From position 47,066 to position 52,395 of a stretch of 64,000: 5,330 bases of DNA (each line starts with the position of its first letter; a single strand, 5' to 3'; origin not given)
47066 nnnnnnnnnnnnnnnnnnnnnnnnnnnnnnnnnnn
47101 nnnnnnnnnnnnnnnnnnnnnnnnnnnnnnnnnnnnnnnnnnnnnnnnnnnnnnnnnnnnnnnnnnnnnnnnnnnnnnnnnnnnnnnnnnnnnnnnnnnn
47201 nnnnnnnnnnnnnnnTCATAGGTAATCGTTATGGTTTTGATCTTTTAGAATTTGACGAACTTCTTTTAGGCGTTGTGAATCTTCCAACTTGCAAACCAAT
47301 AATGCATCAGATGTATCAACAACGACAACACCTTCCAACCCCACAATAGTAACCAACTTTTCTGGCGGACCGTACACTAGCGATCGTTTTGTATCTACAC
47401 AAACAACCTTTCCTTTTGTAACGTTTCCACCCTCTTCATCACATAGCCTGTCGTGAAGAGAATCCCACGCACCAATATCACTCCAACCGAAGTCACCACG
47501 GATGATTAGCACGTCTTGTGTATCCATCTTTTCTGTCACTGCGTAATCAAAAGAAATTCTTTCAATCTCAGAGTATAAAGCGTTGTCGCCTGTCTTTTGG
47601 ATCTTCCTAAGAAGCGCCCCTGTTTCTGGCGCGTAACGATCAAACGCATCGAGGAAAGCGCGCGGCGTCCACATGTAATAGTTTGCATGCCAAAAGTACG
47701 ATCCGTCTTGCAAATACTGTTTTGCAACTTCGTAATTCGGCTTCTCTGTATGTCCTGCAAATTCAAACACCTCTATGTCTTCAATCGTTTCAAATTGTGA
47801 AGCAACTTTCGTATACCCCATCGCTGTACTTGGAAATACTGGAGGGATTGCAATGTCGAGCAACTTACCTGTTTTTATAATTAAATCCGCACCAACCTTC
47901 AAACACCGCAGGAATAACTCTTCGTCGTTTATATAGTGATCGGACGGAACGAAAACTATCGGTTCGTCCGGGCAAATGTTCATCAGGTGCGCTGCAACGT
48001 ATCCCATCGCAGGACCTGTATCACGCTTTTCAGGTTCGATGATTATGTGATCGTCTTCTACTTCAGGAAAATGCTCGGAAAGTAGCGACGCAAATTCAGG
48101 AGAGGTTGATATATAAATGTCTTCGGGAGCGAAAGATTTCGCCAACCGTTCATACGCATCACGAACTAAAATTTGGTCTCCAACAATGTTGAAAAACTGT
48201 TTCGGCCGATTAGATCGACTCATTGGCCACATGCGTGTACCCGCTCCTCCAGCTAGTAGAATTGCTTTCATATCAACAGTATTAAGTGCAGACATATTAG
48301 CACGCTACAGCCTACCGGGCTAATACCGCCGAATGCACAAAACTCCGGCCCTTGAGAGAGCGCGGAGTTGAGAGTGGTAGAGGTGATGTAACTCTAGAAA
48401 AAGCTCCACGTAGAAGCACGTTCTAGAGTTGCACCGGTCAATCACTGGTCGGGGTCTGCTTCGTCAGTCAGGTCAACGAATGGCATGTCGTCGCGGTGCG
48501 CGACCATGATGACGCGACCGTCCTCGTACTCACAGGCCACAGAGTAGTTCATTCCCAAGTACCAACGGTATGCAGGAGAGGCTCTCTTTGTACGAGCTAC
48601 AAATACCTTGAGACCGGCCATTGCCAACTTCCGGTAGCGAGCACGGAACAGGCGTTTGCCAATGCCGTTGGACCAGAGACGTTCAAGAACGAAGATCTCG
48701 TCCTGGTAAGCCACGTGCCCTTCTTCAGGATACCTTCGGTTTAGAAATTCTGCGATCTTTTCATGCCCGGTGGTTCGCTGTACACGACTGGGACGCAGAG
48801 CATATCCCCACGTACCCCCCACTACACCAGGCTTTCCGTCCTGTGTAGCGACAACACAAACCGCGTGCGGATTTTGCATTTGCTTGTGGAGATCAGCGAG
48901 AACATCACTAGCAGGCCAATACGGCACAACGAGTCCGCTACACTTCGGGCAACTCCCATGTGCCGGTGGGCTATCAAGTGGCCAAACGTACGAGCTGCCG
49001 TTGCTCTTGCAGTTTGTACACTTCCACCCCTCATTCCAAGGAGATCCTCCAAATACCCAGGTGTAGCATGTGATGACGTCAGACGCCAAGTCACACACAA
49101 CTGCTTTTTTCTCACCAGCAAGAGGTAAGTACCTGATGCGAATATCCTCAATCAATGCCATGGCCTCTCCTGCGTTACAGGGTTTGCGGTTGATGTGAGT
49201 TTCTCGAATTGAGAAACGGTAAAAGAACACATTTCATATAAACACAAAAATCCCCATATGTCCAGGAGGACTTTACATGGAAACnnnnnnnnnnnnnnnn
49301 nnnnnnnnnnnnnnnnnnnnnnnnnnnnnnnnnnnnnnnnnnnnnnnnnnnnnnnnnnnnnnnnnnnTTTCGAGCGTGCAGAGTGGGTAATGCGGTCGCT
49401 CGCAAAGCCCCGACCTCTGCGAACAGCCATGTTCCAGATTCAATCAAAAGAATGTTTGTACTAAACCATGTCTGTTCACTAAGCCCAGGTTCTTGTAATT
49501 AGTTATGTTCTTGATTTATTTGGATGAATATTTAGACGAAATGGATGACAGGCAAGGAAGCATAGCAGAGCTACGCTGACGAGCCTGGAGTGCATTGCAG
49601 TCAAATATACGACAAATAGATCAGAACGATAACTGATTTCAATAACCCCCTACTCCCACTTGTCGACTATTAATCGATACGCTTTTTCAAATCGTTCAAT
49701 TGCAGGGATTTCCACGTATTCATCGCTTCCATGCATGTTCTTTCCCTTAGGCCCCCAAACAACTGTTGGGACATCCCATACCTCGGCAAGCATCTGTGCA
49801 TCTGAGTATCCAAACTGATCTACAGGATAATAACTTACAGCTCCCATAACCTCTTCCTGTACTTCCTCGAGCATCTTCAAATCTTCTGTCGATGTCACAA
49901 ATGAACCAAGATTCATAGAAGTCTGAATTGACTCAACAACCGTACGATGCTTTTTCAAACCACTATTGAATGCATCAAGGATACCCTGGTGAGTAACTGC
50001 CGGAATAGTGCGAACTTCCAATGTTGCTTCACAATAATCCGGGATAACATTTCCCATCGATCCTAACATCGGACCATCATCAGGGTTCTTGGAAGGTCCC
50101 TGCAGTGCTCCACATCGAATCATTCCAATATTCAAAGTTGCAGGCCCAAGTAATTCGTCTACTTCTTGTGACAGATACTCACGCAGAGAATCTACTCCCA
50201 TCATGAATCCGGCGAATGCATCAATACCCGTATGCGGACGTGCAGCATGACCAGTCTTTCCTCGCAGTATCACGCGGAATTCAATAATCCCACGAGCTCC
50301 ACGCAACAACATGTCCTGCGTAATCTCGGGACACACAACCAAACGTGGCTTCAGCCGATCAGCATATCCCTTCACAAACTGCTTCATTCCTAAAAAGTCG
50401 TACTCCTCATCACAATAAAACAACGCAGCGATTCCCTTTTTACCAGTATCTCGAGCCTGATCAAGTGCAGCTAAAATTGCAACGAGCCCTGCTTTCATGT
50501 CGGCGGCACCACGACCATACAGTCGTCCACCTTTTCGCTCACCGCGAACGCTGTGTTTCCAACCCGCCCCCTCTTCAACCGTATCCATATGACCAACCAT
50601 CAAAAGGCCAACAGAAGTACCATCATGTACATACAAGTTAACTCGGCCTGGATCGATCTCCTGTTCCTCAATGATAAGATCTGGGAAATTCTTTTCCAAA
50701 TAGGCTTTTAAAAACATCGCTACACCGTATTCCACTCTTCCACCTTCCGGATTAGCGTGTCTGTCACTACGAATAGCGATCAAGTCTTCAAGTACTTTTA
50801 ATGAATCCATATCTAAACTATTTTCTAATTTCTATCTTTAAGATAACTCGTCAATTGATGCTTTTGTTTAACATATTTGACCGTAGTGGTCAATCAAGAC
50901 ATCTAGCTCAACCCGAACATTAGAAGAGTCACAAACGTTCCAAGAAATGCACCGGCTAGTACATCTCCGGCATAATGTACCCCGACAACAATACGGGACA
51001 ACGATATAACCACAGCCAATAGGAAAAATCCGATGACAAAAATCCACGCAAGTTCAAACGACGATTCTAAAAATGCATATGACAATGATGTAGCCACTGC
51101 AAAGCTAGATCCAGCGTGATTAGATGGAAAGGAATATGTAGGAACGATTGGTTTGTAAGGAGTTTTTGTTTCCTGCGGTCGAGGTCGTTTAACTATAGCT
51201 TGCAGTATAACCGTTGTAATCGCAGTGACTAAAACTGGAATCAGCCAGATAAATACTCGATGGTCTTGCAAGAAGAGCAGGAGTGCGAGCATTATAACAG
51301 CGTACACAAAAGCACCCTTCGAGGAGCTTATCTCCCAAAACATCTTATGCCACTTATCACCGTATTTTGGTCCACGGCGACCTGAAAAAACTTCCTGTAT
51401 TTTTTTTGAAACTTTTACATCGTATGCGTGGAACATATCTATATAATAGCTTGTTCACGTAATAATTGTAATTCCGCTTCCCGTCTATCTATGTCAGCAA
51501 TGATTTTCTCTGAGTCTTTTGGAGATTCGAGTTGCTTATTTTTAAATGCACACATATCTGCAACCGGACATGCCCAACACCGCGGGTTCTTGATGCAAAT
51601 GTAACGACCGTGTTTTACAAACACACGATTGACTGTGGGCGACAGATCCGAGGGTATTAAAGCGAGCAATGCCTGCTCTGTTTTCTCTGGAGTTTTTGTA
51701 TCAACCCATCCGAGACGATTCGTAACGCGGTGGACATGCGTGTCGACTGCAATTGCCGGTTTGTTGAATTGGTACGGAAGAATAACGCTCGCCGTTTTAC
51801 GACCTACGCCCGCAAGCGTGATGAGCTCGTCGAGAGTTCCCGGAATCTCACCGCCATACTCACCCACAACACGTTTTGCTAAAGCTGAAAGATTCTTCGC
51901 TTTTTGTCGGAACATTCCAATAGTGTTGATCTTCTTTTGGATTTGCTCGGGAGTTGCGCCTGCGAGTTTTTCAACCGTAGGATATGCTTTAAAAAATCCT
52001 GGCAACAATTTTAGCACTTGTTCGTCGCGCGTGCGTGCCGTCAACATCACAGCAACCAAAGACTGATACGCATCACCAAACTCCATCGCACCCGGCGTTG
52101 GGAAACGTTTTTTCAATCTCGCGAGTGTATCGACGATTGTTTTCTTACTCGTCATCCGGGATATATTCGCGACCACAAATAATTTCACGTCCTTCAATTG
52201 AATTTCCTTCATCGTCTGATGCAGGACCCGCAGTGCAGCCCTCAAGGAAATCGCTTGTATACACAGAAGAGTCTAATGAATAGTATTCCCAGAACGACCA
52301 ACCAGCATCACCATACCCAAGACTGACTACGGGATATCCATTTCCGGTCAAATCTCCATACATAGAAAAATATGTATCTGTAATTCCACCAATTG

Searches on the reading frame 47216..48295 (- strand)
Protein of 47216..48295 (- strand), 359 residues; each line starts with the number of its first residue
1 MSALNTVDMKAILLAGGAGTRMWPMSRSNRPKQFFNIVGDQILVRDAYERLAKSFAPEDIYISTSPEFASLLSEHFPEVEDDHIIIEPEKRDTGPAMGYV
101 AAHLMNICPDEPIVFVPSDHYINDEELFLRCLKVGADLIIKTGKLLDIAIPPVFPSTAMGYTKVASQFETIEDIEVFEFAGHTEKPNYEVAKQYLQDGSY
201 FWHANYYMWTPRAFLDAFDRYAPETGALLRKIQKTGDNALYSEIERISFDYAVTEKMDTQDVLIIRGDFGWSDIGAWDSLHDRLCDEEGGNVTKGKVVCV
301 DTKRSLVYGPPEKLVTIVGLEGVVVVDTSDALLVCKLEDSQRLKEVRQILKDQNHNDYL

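Call 106: search_protein_families(library=pfam, proteins=[window:47216-48295:-], max_evalue=0.00001)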
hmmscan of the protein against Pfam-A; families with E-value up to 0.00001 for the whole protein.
window:47216-48295:- (359 aa): 3 families
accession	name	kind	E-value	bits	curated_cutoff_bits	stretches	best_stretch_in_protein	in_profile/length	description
PF00483.29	NTP_transferase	-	1.9e-25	90.3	21.2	1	10-283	1-238/245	Nucleotidyl transferase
PF22640.1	ManC_GMP_beta-helix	-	8.5e-15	54.9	27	1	295-346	1-51/55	MannoseP isomerase/GMP-like beta-helix domain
PF12804.13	NTP_transf_3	-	6.1e-08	33.4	27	1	11-133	1-109/160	MobA-like NTP transferase domain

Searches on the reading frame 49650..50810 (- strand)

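Call 106: search_protein_families(library=pfam, proteins=[window:49650-50810:-], max_evalue=0.00001)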
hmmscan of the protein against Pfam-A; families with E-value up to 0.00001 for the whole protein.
window:49650-50810:- (386 aa): 2 families
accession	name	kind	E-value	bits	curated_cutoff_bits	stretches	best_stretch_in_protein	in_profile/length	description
PF01546.33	Peptidase_M20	-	1.5e-25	90.8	24.6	1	72-382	3-204/206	Peptidase family M20/M25/M40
PF07687.19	M20_dimer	-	1.6e-13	51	21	1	171-288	2-102/107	Peptidase dimerisation domain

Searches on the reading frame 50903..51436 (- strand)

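Call 106: search_protein_families(library=pfam, proteins=[window:50903-51436:-], max_evalue=0.00001)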
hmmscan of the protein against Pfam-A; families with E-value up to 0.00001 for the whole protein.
window:50903-51436:- (177 aa): 2 families
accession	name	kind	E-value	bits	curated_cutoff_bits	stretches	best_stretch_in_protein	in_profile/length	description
PF01569.27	PAP2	-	3e-19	69.5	27.2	1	68-174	9-122/130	PAP2 superfamily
PF14378.12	PAP2_3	-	7.3e-08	32.9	27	1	100-168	124-186/190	PAP2 superfamily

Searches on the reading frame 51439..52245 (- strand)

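Call 106: search_protein_families(library=pfam, proteins=[window:51439-52245:-], max_evalue=0.00001)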
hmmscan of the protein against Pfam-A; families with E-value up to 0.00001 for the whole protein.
window:51439-52245:- (268 aa): 2 families
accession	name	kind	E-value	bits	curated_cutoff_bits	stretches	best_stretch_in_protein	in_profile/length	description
PF00730.31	HhH-GPD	-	7.6e-27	94.2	26.2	1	64-198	1-107/108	HhH-GPD superfamily base excision DNA repair protein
PF00633.29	HHH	-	1.5e-07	31.4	24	1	129-156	1-28/30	Helix-hairpin-helix motif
